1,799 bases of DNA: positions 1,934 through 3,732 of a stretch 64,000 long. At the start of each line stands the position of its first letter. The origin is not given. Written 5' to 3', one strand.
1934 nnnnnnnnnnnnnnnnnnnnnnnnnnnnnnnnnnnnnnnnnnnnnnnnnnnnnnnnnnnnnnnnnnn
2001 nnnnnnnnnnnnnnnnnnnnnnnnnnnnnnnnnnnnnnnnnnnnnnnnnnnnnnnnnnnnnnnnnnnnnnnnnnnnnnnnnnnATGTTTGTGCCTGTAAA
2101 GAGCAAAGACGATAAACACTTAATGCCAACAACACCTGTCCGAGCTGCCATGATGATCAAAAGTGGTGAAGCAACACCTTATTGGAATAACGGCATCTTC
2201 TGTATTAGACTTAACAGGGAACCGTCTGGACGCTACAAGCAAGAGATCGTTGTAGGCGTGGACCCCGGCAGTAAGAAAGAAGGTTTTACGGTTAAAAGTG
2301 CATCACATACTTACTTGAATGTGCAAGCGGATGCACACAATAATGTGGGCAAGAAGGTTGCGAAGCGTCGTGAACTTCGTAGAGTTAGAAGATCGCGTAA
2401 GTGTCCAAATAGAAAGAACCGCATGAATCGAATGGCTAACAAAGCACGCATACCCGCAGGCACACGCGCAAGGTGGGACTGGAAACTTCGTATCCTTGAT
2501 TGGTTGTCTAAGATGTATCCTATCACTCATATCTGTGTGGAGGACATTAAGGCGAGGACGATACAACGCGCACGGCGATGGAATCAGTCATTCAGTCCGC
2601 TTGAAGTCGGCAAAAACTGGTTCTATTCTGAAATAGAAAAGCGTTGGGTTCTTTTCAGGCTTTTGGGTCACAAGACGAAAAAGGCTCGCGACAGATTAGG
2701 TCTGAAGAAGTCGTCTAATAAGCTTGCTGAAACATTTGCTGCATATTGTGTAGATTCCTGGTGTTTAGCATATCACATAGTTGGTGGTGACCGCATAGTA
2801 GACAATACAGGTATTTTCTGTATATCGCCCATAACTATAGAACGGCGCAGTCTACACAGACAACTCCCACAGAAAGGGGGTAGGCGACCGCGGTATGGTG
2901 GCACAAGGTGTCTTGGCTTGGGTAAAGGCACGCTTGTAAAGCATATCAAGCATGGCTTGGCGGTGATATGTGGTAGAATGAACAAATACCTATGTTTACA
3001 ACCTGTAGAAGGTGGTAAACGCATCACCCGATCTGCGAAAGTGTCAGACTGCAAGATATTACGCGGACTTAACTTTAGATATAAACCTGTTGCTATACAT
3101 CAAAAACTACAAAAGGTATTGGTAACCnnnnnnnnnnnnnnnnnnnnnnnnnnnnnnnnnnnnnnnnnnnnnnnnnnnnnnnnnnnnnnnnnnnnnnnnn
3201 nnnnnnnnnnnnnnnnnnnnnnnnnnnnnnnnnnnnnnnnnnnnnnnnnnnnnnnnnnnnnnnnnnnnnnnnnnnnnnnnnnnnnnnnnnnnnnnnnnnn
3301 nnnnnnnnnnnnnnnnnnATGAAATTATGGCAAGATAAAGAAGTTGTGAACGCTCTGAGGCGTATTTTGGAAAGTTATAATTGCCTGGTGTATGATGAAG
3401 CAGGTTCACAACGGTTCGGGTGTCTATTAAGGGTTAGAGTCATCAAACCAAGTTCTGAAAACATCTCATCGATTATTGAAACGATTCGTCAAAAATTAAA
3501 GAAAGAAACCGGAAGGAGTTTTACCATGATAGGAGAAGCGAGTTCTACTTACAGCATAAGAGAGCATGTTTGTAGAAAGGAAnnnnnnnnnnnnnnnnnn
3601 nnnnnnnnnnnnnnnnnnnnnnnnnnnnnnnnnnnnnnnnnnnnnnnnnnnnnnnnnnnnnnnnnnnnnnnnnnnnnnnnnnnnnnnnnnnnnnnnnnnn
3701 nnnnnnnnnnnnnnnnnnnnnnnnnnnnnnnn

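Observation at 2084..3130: IsrB-type (HNH-less IscB) RNA-guided nickase candidate, locus 1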

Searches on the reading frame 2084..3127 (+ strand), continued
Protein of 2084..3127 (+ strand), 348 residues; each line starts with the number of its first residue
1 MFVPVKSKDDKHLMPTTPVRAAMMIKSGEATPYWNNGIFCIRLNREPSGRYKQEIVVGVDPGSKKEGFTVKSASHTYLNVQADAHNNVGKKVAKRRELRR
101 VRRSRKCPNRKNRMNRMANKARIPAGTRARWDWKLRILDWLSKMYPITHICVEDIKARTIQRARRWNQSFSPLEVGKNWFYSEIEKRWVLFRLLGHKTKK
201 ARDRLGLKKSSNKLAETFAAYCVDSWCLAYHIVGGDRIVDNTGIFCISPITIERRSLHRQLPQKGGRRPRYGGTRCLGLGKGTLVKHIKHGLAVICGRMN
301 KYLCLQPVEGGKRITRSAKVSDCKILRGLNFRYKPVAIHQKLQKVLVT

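Call 84: fold_search(model_id=the predicted structure, library=pdb)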
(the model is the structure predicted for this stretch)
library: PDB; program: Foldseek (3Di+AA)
matches with E <= 10: 813; with E <= 0.001: 14
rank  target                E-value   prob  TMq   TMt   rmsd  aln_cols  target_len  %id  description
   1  8dmb_P                6.5e-28  1.00  0.79  0.83   3.3       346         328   30  Structure of Desulfovirgula thermocuniculi IsrB (DtIsrB) in complex with omega RNA and target DNA (released 2022-10-19)
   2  7utn_D                3.6e-18  1.00  0.72  0.64   4.9       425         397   15  IscB and wRNA bound to Target DNA (released 2022-06-15)
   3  9k30_A                7.4e-18  1.00  0.67  0.55   6.4       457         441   20  Cryo-EM structure of the TbaIscB-omega RNA-target DNA complex (released 2026-02-04)
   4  7xht_A                1.1e-17  1.00  0.72  0.64   5.2       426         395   16  Structure of the OgeuIscB-omega RNA-target DNA complex (released 2022-12-14)
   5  8ctl_D                2.3e-17  1.00  0.71  0.62   6.1       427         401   15  IscB and wRNA bound to Target DNA (locked state) (released 2022-06-15)
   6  8csz_D                1.5e-15  1.00  0.68  0.50  10.1       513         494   14  IscB and wRNA bound to Target DNA (released 2022-06-15)
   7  9k2z_A                3.7e-15  1.00  0.56  0.72   4.7       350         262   16  Cryo-EM structure of the HfmIscB-omega RNA-target DNA complex (released 2026-02-04)
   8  9liq_A                6.8e-15  1.00  0.71  0.52   6.0       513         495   14  CryoEM Structures Uncover the Unexpected Hinges of IscB for Enhanced Gene Editing (released 2026-01-21)
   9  9nvu_P                1.0e-13  1.00  0.68  0.41  10.6       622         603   12  Engineered OrufIscB-omegaRNA-target DNA complex (released 2025-05-21)
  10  9lir_D                4.1e-10  1.00  0.55  0.40  13.5       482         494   14  CryoEM Structures Uncover the Unexpected Hinges of IscB for Enhanced Gene Editing (released 2026-01-21)
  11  1kcf_A                4.3e-04  1.00  0.26  0.35   9.1       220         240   14  Crystal Structure of the Yeast Mitochondrial Holliday Junction Resolvase, Ydc2 (released 2001-11-28)
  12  4ld0_B                4.6e-04  1.00  0.29  0.57   5.4       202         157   13  T. thermophilus RuvC in complex with Holliday junction substrate (released 2013-09-04)
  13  7w8d_A                9.3e-04  1.00  0.26  0.52   6.7       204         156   14  The structure of Deinococcus radiodurans RuvC (released 2022-08-17)
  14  8j12_A                9.3e-04  0.99  0.28  0.24  13.9       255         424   14  Cryo-EM structure of the AsCas12f-sgRNA-target DNA ternary complex (released 2023-09-27)
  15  7xhj_A                1.3e-03  1.00  0.26  0.51   7.1       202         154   14  Crystal structure of RuvC from Deinococcus radiodurans (released 2022-07-06)
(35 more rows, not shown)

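Call 112: search_solved_structures(query=A3, max_evalue=0.00001, show_alignments=3)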
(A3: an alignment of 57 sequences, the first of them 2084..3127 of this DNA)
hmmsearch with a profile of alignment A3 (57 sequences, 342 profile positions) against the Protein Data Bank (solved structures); distinct sequences matched with E-value up to 0.00001: 9.
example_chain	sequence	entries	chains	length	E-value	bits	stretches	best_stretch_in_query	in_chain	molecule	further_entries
8dmb_P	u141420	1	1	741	1.9e-87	296.5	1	3-330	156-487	Ubiquitin-like protein SMT3,IsrB protein,monomeric superfolder Green Fluorescent Protein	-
9k30_A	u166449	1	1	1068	2.3e-35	125.3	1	3-124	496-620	TbaIscB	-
9k2z_A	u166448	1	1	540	1.5e-30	109.4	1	4-162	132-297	HfmIscB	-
11hr_A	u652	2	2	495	6.2e-24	87.7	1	4-118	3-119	IscB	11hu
7xht_A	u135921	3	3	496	6.6e-24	87.6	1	1-118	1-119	OgeuIscB | IscB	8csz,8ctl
11hx_A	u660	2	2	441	7.5e-24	87.4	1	4-118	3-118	IscB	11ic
7utn_D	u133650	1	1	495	1.1e-23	86.9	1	4-118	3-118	IscB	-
9liq_A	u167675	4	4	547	5.2e-23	84.6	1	4-118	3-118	Iscb | Iscb+Twin-Strep-tag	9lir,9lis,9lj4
9nvu_P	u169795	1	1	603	1e-16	64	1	4-119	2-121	OrufIscB-REC-swap 49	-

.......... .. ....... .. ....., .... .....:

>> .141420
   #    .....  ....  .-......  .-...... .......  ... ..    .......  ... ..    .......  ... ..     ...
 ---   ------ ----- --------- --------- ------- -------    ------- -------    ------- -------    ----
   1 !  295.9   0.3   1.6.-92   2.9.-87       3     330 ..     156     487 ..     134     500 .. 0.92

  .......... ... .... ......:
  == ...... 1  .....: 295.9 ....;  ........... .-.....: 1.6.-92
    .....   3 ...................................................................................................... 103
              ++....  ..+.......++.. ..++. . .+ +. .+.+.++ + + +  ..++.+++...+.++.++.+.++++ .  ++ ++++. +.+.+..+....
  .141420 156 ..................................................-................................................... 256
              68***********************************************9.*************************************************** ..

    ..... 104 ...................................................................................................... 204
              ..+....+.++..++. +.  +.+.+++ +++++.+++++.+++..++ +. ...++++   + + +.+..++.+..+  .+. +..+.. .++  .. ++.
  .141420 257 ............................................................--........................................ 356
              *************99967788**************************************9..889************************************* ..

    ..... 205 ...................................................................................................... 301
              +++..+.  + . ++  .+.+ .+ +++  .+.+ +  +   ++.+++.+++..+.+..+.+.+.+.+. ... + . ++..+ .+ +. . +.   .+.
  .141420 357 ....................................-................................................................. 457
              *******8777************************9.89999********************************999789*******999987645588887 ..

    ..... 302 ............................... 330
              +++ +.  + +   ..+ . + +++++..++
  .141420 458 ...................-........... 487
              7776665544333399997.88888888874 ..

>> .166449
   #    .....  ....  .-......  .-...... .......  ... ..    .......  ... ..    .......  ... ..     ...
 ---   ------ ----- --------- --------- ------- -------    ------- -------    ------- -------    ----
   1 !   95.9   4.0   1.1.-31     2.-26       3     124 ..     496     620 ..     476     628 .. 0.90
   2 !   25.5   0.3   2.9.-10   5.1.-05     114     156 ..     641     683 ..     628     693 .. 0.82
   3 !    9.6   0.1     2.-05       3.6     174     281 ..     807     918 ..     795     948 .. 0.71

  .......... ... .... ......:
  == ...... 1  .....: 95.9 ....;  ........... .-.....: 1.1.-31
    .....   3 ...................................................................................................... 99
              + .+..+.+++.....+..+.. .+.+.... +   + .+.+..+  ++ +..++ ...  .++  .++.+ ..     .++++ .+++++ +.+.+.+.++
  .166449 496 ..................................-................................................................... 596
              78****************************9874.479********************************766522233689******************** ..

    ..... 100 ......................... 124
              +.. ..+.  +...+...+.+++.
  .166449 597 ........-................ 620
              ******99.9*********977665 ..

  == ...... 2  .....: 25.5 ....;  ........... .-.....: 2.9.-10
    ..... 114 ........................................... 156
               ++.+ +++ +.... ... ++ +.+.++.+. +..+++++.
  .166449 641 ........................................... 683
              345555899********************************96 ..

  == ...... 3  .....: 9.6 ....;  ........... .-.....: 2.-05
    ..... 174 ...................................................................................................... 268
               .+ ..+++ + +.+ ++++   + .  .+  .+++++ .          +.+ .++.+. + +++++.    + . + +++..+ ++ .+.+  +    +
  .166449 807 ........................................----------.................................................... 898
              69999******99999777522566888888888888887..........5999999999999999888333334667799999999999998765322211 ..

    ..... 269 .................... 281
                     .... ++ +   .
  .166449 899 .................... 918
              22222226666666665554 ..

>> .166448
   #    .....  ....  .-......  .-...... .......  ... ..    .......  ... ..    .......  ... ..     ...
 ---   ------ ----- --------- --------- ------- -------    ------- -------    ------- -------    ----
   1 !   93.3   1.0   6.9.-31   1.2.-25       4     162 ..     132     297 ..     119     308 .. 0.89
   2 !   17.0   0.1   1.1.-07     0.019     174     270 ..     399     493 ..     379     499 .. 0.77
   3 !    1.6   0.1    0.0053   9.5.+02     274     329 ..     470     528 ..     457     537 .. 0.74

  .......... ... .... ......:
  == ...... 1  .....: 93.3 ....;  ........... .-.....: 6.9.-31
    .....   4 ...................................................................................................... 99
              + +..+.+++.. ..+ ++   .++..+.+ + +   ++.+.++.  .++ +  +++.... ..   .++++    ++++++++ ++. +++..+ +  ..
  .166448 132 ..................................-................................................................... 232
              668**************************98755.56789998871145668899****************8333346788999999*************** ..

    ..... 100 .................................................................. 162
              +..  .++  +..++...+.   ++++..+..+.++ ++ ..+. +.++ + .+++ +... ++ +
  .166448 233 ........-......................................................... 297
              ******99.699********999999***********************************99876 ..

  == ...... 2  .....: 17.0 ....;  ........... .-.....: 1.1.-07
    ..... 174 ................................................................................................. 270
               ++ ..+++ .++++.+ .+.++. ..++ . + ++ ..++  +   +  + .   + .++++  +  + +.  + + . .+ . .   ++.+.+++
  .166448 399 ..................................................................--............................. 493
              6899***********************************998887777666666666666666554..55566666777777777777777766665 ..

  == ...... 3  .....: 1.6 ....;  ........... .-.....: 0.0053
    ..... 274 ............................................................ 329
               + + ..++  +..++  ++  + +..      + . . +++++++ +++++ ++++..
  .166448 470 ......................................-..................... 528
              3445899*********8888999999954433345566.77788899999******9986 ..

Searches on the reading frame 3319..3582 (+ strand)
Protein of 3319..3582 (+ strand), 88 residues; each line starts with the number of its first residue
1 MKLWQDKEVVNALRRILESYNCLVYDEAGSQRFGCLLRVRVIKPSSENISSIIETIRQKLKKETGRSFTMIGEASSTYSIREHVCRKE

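Call 24: search_protein_families(library=pfam, proteins=[window:3319-3582:+], max_evalue=0.1)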
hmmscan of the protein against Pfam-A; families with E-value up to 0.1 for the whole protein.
window:3319-3582:+ (88 aa): 1 family
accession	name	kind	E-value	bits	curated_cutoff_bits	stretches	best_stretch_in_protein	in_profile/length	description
PF21780.2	DUF6875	-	0.081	13.4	24.5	1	5-73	49-115/178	Domain of unknown function (DUF6875)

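Call 71: search_protein_families(library=padloc, proteins=[window:3319-3582:+], max_evalue=0.1)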
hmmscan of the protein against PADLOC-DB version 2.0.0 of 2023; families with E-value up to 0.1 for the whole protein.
window:3319-3582:+ (88 aa): 0 families

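Call 72: search_protein_families(library=phrogs, proteins=[window:3319-3582:+], max_evalue=0.1)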
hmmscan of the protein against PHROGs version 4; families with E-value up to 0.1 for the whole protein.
window:3319-3582:+ (88 aa): 1 family
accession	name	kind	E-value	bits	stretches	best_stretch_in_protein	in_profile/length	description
phrog_12811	-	unknown function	0.065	14.4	1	37-60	4-27/61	-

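Call 100: find_homologous_proteins(query=window:3319-3582:+, max_evalue=0.001)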
Query window:3319-3582:+ (88 aa): 13 proteins with E <= 0.001 among 14 candidates.
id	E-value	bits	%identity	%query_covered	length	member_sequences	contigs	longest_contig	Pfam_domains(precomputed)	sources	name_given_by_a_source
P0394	3.3e-50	185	100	100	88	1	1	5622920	-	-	-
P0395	3.0e-41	156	86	100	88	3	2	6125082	-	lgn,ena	-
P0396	5.6e-39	149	86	95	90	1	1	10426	-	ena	-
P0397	5.9e-39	149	76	100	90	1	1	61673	-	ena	-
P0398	6.9e-37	143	78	100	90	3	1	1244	-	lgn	-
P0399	8.3e-37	142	79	100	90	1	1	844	-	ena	-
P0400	7.7e-36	139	79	97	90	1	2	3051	-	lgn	-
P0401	3.3e-35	137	79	95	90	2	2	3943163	-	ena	-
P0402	2.4e-34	135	77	100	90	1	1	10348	-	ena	-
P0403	1.5e-31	126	74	98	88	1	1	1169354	-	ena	-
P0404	4.0e-29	118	71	97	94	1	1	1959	-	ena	-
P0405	1.7e-28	116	77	85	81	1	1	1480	-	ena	-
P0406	2.1e-24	103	77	75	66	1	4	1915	-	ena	-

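Call 101: find_encoding_contigs(protein=P0401, flank=4000, max_places=2)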
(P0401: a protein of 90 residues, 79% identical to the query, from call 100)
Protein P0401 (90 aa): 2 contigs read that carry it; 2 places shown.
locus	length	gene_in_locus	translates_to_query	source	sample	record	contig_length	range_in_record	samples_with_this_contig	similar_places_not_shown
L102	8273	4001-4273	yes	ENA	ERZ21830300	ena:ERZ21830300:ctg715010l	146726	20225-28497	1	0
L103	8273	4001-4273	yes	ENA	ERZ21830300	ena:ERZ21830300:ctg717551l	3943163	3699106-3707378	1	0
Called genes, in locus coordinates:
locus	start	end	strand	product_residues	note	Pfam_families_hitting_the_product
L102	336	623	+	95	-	PF18291:HU-HIG (weak), PF00216:Bac_DNA_binding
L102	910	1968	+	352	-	PF00288:GHMP_kinases_N, PF08544:GHMP_kinases_C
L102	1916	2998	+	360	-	PF20030:bpMoxR, PF00004:AAA (weak), PF07726:AAA_3, PF07728:AAA_5, PF17863:AAA_lid_2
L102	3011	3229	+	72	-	-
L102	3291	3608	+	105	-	-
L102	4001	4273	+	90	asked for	-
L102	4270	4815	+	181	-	-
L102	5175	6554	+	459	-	PF03721:UDPG_MGDP_dh_N, PF00984:UDPG_MGDP_dh, PF03720:UDPG_MGDP_dh_C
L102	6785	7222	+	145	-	PF03745:DUF309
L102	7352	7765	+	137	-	PF01797:Y1_Tnp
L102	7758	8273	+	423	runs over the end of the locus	PF01385:OrfB_IS605, PF07282:Cas12f1-like_TNB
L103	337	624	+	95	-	PF18291:HU-HIG (weak), PF00216:Bac_DNA_binding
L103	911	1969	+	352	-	PF00288:GHMP_kinases_N, PF08544:GHMP_kinases_C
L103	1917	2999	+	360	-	PF20030:bpMoxR, PF00004:AAA (weak), PF07726:AAA_3, PF07728:AAA_5, PF17863:AAA_lid_2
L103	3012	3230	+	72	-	-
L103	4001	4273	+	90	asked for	-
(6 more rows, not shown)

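Call 102: find_encoding_contigs(protein=P0397, flank=4000, max_places=2)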
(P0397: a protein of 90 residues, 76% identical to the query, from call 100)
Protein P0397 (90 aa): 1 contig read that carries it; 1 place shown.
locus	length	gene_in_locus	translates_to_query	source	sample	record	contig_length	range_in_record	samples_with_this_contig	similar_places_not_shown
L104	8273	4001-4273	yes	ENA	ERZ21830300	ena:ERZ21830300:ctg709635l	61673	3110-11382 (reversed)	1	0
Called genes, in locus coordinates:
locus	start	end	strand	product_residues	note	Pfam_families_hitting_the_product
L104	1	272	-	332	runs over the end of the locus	PF01118:Semialdhyde_dh, PF02774:Semialdhyde_dhC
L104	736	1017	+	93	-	PF18291:HU-HIG (weak), PF00216:Bac_DNA_binding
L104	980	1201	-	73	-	-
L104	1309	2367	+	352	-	PF00288:GHMP_kinases_N, PF08544:GHMP_kinases_C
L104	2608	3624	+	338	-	PF20030:bpMoxR, PF07726:AAA_3, PF07728:AAA_5, PF00004:AAA (faint), PF17863:AAA_lid_2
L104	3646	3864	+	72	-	-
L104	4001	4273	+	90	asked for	-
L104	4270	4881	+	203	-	-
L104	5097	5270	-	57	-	-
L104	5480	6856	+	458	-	PF03721:UDPG_MGDP_dh_N, PF00984:UDPG_MGDP_dh, PF03720:UDPG_MGDP_dh_C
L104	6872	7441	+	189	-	PF03745:DUF309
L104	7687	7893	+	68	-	-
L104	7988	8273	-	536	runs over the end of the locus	PF00404:Dockerin_1, PF03712:Cu2_monoox_C (weak)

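Call 103: find_encoding_contigs(protein=P0395, flank=4000, max_places=2)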
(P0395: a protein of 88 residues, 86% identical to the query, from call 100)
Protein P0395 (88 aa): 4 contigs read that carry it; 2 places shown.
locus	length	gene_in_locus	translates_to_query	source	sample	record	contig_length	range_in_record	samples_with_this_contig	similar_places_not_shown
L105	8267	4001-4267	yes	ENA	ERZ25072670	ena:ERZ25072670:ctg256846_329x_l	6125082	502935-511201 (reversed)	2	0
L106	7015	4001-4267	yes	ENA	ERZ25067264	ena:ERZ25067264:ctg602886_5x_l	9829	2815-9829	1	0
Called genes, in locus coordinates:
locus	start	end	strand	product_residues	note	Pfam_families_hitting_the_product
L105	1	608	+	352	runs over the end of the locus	PF00288:GHMP_kinases_N, PF08544:GHMP_kinases_C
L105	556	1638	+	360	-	PF20030:bpMoxR, PF00004:AAA (weak), PF07726:AAA_3, PF07728:AAA_5, PF17863:AAA_lid_2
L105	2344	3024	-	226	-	-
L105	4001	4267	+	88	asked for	-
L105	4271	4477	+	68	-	-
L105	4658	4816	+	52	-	-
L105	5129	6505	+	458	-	PF03721:UDPG_MGDP_dh_N, PF00984:UDPG_MGDP_dh, PF03720:UDPG_MGDP_dh_C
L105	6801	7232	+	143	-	PF03745:DUF309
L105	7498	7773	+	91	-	-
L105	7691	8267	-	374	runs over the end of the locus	PF02746:MR_MLE_N, PF13378:MR_MLE_C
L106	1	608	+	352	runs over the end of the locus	PF00288:GHMP_kinases_N, PF08544:GHMP_kinases_C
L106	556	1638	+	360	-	PF20030:bpMoxR, PF00004:AAA (weak), PF07726:AAA_3, PF07728:AAA_5, PF17863:AAA_lid_2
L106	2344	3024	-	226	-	-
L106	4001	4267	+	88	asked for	-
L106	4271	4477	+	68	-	-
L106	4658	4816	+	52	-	-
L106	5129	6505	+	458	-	PF03721:UDPG_MGDP_dh_N, PF00984:UDPG_MGDP_dh, PF03720:UDPG_MGDP_dh_C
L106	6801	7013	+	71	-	?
